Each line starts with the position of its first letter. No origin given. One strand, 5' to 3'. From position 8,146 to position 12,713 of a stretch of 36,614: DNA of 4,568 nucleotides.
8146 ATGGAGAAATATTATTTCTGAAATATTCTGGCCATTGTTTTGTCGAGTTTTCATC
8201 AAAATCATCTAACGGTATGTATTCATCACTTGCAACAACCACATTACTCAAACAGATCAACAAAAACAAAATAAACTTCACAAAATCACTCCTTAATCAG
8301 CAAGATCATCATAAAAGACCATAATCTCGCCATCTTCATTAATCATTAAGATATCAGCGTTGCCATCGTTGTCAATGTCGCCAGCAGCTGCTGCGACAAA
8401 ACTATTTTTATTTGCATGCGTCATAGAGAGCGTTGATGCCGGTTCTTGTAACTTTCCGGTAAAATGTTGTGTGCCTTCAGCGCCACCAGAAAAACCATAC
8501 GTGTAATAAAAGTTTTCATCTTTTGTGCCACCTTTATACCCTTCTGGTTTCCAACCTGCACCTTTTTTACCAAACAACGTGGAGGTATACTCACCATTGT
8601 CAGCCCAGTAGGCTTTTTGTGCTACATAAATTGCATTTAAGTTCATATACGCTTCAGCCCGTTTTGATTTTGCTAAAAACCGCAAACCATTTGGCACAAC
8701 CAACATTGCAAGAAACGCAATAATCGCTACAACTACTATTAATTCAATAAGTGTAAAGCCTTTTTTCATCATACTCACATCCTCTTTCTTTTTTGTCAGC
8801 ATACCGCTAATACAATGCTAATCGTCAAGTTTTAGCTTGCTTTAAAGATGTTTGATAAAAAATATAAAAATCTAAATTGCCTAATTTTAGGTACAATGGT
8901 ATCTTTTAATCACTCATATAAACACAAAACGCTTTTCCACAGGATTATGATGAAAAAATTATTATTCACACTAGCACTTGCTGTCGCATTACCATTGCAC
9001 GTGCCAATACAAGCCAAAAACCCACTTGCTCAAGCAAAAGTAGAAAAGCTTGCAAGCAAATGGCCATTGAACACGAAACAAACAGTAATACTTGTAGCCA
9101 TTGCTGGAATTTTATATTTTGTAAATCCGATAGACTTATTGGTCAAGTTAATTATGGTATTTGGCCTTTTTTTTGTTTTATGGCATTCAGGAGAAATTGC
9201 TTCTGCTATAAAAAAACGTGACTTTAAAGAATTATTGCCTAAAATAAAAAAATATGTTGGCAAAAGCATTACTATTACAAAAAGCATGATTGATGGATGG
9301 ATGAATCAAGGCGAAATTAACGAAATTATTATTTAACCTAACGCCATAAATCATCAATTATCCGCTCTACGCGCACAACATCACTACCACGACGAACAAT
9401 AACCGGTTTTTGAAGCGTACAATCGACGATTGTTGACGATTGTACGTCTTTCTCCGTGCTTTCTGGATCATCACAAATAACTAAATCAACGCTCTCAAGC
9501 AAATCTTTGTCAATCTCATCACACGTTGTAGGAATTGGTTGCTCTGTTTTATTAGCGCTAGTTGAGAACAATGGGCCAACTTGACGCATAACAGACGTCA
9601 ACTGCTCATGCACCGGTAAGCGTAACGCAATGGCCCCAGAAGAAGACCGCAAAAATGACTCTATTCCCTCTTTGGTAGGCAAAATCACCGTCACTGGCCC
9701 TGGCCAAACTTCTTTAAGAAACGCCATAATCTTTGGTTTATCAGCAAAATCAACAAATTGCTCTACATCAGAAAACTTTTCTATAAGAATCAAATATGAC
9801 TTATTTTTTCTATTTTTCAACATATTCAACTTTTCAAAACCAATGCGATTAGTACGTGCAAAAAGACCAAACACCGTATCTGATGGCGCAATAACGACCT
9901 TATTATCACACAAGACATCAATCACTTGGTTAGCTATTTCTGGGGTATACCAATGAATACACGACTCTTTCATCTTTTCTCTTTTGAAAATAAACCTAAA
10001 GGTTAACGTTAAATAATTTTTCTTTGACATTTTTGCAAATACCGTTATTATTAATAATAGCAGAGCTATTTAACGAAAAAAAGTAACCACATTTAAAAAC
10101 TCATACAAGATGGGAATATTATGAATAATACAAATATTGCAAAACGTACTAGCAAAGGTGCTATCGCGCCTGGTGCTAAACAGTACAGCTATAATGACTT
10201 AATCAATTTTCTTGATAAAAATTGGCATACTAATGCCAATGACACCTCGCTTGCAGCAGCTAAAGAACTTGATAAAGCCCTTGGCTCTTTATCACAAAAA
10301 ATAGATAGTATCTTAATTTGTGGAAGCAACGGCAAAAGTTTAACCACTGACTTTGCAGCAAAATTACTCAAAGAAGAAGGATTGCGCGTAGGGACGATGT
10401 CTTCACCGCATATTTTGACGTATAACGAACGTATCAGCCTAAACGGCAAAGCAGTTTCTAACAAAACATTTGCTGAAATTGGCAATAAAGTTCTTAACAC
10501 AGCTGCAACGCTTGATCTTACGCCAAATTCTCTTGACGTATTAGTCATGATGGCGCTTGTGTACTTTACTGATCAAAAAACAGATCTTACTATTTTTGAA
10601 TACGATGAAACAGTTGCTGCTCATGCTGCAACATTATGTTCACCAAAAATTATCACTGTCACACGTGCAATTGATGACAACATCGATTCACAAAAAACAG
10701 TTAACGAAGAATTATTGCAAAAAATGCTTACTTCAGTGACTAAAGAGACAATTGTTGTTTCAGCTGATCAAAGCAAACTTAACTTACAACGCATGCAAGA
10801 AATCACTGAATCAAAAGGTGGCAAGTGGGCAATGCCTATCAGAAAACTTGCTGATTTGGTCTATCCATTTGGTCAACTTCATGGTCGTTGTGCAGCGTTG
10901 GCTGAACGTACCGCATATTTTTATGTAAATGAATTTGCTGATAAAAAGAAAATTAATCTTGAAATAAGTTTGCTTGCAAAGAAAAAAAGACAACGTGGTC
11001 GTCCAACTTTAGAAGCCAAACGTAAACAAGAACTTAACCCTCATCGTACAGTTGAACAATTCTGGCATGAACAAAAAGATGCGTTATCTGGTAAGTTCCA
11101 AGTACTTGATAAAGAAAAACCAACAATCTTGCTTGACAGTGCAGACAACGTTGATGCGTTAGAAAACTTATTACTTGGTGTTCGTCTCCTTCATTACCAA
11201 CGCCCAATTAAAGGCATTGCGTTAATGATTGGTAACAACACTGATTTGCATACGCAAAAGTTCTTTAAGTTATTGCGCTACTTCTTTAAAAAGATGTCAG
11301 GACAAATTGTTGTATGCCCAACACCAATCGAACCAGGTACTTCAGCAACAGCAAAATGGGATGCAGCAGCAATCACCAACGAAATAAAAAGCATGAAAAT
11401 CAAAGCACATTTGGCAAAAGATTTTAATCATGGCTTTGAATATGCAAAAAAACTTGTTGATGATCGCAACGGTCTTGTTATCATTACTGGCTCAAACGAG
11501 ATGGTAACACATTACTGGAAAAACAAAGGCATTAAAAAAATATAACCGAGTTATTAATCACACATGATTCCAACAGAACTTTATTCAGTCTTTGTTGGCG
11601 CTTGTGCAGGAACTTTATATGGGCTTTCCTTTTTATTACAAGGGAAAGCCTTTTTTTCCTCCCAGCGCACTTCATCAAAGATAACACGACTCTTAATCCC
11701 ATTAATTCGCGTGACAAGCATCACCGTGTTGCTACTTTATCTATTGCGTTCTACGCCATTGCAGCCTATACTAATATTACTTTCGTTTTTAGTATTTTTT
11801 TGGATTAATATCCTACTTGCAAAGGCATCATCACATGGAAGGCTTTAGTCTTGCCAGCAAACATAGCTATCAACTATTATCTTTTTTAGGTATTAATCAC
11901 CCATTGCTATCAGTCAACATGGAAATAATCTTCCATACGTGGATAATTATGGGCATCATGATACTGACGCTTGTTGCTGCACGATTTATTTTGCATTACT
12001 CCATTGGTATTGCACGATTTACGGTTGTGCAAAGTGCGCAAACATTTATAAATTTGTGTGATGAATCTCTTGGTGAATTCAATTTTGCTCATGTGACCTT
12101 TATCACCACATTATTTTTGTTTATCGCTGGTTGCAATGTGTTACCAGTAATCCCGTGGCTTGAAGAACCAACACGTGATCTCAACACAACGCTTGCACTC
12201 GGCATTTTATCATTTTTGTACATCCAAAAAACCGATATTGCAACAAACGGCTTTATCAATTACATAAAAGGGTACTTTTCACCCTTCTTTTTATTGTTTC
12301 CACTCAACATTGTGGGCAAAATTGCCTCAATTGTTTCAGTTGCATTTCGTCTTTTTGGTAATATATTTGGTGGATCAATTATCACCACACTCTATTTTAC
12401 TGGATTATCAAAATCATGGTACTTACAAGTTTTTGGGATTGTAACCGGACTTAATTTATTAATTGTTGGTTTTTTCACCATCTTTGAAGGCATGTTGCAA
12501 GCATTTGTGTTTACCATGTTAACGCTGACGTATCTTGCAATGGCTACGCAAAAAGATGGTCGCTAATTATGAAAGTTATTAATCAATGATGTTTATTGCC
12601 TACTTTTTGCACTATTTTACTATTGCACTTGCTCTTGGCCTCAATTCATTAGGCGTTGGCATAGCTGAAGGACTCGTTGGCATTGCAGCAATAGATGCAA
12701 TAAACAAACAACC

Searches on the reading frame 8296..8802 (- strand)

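Call 7: search_protein_families(library=pfam, proteins=[window:8296-8802:-], max_evalue=0.01)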
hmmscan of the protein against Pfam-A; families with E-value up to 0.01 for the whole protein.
window:8296-8802:- (169 aa): 5 families
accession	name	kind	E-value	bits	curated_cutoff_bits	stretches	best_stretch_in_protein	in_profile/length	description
PF07963.17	N_methyl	-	7.1e-07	29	21.2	1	12-35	3-26/27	Prokaryotic N-terminal methylation motif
PF13517.12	FG-GAP_3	-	0.00037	21.5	26.9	1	116-152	27-60/61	FG-GAP-like repeat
PF01839.29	FG-GAP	-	0.0015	18.8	22.1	1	137-155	4-22/37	FG-GAP repeat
PF14245.11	Pilin_PilA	-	0.0016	19.2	28.5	0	42-75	1-31/136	Type IV pilin PilA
PF23743.1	Beta-prop_BBS7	-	0.0084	15.9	27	0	98-164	185-250/299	BBS7 beta-propeller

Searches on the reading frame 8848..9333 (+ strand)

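Call 7: search_protein_families(library=pfam, proteins=[window:8848-9333:+], max_evalue=0.01)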
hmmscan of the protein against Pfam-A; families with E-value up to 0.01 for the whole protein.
window:8848-9333:+ (162 aa): 3 families
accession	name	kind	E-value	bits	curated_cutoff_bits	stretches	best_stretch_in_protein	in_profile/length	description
PF15461.11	BCD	-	0.00091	19.4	28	1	28-144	124-220/267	Beta-carotene 15,15'-dioxygenase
PF03729.18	DUF308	-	0.0035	18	25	1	81-127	4-50/73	Short repeat of unknown function (DUF308)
PF06803.17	DUF1232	-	0.0035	17.5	23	1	81-107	2-28/37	Protein of unknown function (DUF1232)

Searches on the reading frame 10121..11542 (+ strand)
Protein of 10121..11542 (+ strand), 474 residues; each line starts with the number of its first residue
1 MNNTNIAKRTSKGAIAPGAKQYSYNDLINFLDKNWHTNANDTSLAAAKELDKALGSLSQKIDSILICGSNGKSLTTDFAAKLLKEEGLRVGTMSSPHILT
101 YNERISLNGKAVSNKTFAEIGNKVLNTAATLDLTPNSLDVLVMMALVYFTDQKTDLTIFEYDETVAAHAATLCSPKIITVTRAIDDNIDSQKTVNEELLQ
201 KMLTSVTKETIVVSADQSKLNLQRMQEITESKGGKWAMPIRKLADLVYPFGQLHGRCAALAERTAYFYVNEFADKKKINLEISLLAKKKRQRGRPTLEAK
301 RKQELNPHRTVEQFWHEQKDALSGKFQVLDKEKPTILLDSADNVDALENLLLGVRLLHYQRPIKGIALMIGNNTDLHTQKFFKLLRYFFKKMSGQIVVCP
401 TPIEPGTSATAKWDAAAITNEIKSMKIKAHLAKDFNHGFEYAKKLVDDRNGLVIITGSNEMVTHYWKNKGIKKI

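Call 8: search_protein_families(library=pfam, proteins=[window:10121-11542:+], max_evalue=0.01)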
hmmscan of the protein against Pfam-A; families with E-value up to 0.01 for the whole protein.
window:10121-11542:+ (474 aa): 2 families
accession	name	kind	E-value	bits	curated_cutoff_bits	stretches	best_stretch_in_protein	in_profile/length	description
PF02875.26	Mur_ligase_C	-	8.6e-06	27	28.4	1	326-458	3-126/127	Mur ligase, glutamate ligase domain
PF08245.18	Mur_ligase_M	-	0.0011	19.4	24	0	66-108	1-46/200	Mur ligase middle domain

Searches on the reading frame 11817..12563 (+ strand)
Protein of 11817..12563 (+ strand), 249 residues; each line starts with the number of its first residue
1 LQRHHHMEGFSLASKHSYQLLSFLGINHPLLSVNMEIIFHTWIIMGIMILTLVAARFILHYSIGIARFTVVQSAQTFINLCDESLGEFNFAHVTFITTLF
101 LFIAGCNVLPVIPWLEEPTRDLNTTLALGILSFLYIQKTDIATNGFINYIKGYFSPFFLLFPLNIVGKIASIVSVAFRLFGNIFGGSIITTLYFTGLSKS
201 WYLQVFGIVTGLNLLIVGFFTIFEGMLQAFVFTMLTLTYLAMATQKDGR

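Call 3: search_protein_families(library=pfam, proteins=[window:11817-12563:+], max_evalue=1)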
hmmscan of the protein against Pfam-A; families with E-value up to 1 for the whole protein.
window:11817-12563:+ (249 aa): 1 family
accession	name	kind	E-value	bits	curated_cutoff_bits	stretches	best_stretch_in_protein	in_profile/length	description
PF00119.25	ATP-synt_A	-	6e-33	115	33.9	1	39-240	2-216/217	ATP synthase A chain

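Call 4: search_protein_families(library=ncbifam, proteins=[window:11817-12563:+], max_evalue=1)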
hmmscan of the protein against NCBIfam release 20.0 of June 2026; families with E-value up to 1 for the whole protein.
window:11817-12563:+ (249 aa): 15 families
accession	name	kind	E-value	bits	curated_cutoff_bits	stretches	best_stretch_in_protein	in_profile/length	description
NF004481.0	PRK05815.2-3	equivalog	5.7e-32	111.2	227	1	33-247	18-221/225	F0F1 ATP synthase subunit A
NF004484.0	PRK05815.3-2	equivalog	1.1e-31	110.4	234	1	32-242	18-222/226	F0F1 ATP synthase subunit A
NF004486.0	PRK05815.3-4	equivalog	5.4e-30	104.8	272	1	32-244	24-223/224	F0F1 ATP synthase subunit A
NF009954.0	PRK13420.1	equivalog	7.3e-29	101.1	272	1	36-246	21-219/229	F0F1 ATP synthase subunit A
TIGR01131.1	ATP_synt_6_or_A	equivalog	1.5e-25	90.4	102.6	1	32-241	12-224/227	F0F1 ATP synthase subunit A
TIGR03306.1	altF1_A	exception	1.5e-24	86.8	302.1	1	30-245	13-217/217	alternate F1F0 ATPase, F0 subunit A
NF004479.0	PRK05815.1-4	equivalog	2.4e-24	85.9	268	1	16-244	3-234/238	F0F1 ATP synthase subunit A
NF009955.0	PRK13421.1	equivalog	4.6e-21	75.3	302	1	38-246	23-219/231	F0F1 ATP synthase subunit A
NF004485.0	PRK05815.3-3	equivalog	9.3e-19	67.9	249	1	36-246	17-254/281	F0F1 ATP synthase subunit A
NF004487.0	PRK05815.3-5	equivalog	2.5e-15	56.5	224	1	65-247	55-240/269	F0F1 ATP synthase subunit A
NF004477.0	PRK05815.1-1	equivalog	9.1e-15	54.8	280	1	117-246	139-267/268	F0F1 ATP synthase subunit A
NF004482.0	PRK05815.2-4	equivalog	3.3e-13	49.9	225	1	42-245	41-249/252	F0F1 ATP synthase subunit A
NF009953.0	PRK13419.1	equivalog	2.3e-11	43.6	460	1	80-247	161-333/346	F0F1 ATP synthase subunit A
NF009952.0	PRK13417.1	equivalog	6.1e-06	25.9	531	2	118-243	218-348/352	F0F1 ATP synthase subunit A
NF040918.1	LPFR_fam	subfamily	0.036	13.8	40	1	165-187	11-33/35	LPFR motif small protein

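Call 41: search_solved_structures(query=window:11817-12563:+, max_evalue=0.001, show_alignments=3)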
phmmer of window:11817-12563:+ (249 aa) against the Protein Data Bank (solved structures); distinct sequences matched with E-value up to 0.001: 13.
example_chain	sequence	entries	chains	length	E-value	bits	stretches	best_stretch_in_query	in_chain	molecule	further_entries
6n2d_a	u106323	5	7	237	8.6e-18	68.2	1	15-244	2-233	ATP synthase subunit a | Bacillus PS3 ATP synthase subunit a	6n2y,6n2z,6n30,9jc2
7jg5_a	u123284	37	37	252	1e-12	51.6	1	115-247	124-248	ATP synthase subunit a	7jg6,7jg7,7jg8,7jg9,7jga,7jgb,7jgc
22vl_a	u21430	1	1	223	3.7e-11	46.5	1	35-240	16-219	ATP synthase subunit a, chloroplastic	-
6fkf_a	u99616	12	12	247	8.4e-10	42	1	33-241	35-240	ATP synthase subunit a, chloroplastic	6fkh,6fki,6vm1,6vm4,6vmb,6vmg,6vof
8j0s_a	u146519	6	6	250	4.1e-09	39.8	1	115-245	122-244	ATP synthase subunit a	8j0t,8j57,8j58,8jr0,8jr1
1c17_M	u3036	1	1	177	7.4e-07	32.4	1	115-245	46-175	ATP SYNTHASE SUBUNIT A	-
9itj_T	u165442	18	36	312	4.1e-06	30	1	111-244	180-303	ATP synthase subunit a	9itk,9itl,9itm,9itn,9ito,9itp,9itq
5dn6_X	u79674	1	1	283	1.5e-05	28.1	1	81-243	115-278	ATP synthase subunit a,ATP synthase subunit a,ATP synthase subunit a,ATP synthase subunit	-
5t4o_K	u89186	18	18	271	5.8e-05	26.2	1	115-245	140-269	ATP synthase subunit a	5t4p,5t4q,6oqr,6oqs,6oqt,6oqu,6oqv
8dbw_a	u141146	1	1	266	9.4e-05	25.5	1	115-244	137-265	ATP synthase subunit a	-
9o1a_a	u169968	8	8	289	0.00011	25.2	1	120-245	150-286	ATP synthase subunit a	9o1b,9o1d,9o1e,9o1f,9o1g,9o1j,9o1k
8dbq_a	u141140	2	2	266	0.00021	24.3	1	115-244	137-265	ATP synthase subunit a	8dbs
7p2y_a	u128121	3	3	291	0.00026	24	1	117-246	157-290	ATP synthase subunit a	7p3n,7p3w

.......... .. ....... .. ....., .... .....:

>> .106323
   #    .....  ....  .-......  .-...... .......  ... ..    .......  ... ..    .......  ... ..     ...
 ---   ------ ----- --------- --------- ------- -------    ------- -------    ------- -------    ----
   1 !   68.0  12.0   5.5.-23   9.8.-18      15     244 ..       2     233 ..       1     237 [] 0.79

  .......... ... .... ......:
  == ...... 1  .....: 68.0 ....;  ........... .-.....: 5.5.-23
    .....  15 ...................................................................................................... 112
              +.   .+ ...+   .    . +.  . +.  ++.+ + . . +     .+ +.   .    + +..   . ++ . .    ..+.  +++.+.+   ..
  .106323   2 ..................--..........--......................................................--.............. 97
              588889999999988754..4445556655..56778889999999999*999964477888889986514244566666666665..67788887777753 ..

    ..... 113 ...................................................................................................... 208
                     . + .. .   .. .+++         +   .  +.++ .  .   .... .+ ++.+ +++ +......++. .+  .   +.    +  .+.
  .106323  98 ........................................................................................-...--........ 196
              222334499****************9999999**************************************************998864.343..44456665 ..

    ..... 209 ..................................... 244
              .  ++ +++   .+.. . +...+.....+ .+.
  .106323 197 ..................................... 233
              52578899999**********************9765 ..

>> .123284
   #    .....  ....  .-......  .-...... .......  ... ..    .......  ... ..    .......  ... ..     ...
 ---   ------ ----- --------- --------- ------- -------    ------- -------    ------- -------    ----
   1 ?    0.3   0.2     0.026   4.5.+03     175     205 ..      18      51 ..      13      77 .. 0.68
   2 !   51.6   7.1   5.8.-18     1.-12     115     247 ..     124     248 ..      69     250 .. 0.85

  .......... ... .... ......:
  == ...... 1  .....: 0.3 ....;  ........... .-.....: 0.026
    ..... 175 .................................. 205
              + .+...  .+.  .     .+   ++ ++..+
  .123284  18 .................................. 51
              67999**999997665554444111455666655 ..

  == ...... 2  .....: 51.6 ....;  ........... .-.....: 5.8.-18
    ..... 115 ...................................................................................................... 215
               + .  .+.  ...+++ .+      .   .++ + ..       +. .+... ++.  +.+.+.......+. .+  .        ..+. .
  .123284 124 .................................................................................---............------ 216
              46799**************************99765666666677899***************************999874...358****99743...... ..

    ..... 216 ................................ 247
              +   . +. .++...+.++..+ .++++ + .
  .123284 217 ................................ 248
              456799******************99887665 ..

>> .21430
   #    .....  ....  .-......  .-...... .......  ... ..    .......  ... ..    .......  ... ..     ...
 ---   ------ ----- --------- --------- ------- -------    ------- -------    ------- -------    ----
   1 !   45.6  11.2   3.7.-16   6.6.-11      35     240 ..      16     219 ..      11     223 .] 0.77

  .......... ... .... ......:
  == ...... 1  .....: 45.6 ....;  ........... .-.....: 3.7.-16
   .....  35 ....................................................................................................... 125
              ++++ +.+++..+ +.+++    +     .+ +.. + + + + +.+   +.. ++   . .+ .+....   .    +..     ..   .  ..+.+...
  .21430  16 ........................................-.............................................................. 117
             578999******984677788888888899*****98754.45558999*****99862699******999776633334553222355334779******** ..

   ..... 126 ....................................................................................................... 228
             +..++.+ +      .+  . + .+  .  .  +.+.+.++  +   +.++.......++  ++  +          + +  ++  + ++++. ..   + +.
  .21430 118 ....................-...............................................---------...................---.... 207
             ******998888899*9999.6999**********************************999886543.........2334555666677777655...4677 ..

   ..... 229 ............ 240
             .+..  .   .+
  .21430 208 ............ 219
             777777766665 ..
